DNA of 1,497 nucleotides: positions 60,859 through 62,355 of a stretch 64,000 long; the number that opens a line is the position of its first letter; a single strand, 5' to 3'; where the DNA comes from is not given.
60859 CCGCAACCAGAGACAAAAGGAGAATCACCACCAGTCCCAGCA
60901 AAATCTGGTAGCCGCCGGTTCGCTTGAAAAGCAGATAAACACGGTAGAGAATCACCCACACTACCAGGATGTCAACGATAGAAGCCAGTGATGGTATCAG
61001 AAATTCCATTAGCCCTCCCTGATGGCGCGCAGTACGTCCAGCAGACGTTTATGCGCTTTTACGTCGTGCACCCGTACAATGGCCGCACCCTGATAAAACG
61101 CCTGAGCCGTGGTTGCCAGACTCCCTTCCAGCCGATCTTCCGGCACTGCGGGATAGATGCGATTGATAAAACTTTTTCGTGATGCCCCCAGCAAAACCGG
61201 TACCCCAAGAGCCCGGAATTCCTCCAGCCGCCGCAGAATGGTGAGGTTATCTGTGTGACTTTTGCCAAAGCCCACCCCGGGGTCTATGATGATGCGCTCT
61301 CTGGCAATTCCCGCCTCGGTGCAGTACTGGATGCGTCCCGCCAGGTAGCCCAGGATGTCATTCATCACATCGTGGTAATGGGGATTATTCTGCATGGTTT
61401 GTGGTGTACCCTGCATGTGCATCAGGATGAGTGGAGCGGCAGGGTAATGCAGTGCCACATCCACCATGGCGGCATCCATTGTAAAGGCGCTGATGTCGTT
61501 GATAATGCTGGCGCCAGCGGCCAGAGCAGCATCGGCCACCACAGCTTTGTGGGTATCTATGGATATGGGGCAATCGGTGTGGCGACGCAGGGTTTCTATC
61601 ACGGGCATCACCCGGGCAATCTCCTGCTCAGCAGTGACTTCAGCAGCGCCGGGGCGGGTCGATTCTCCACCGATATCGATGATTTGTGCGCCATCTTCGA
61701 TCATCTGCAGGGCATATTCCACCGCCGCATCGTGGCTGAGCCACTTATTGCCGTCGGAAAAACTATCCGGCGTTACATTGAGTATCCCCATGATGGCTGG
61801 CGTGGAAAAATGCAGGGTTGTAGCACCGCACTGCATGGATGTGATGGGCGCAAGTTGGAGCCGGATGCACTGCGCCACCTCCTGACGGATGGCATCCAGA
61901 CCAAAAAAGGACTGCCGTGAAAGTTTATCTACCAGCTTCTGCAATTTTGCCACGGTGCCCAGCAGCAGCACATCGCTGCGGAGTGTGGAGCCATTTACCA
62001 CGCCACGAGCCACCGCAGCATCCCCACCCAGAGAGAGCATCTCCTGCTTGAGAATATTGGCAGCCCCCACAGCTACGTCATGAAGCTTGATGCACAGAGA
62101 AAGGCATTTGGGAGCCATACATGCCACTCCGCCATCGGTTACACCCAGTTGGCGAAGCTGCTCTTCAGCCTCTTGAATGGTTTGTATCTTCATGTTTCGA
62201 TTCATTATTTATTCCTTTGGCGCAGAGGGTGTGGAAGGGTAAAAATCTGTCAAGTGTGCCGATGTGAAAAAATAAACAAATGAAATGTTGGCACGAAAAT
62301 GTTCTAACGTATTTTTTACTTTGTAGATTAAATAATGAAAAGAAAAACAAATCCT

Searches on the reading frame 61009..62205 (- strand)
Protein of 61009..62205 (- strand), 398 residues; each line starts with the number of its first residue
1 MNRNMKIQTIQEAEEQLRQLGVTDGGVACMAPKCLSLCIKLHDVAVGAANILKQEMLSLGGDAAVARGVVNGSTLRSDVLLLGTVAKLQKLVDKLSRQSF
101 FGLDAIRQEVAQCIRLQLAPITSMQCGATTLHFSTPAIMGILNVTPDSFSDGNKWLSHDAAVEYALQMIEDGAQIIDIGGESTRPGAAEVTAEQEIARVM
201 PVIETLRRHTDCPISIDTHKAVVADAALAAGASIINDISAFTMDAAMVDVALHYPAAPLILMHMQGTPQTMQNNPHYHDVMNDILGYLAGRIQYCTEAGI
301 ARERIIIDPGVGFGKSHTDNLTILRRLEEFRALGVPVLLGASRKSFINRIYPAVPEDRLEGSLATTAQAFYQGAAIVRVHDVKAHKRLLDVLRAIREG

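Call 58: find_encoding_contigs(protein=window:61009-62205:-, flank=10000, max_places=10)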
Protein window:61009-62205:- (398 aa): 9 contigs read that carry it; 9 places shown.
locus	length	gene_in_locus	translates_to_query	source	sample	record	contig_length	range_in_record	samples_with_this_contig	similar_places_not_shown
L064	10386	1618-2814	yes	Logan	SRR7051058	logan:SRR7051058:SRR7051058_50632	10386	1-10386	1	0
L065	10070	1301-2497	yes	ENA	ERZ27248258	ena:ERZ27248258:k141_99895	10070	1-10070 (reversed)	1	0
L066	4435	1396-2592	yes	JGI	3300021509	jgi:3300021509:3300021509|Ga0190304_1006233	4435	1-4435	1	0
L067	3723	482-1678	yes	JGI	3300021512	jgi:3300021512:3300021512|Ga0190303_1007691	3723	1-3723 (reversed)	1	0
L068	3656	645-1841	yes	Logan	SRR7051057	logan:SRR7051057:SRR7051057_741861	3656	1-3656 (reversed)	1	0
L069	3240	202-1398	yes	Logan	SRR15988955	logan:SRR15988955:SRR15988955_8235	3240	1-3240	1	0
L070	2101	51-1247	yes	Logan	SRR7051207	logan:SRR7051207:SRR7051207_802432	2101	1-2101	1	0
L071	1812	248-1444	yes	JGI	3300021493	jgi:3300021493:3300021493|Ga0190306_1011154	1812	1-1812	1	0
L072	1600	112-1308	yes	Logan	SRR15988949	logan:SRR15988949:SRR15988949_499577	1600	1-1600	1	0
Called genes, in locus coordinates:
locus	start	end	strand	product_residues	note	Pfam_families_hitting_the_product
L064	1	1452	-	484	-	?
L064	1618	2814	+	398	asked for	PF00809:Pterin_bind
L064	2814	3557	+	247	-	PF19293:CdaA_N, PF02457:DAC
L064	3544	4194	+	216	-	PF01121:CoaE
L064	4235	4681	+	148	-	-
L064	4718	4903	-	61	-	-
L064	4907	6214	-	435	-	PF13180:PDZ_2 (weak), PF17820:PDZ_6, PF19238:Radical_SAM_2, PF04055:Radical_SAM (weak), PF04459:DUF512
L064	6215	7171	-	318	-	PF00515:TPR_1 (weak), PF07719:TPR_2 (weak), PF13181:TPR_8 (weak), PF13374:TPR_10 (weak), PF13424:TPR_12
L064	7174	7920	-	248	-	PF01145:Band_7, PF13421:Band_7_1 (weak)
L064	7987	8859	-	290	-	-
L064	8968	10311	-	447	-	PF01554:MatE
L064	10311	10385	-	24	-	?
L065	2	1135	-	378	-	?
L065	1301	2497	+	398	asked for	PF00809:Pterin_bind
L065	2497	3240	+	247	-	PF19293:CdaA_N, PF02457:DAC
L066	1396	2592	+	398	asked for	PF00809:Pterin_bind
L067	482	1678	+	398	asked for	PF00809:Pterin_bind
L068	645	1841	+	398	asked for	PF00809:Pterin_bind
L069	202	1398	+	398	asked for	PF00809:Pterin_bind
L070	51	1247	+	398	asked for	PF00809:Pterin_bind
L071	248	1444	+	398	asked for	PF00809:Pterin_bind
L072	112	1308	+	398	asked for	PF00809:Pterin_bind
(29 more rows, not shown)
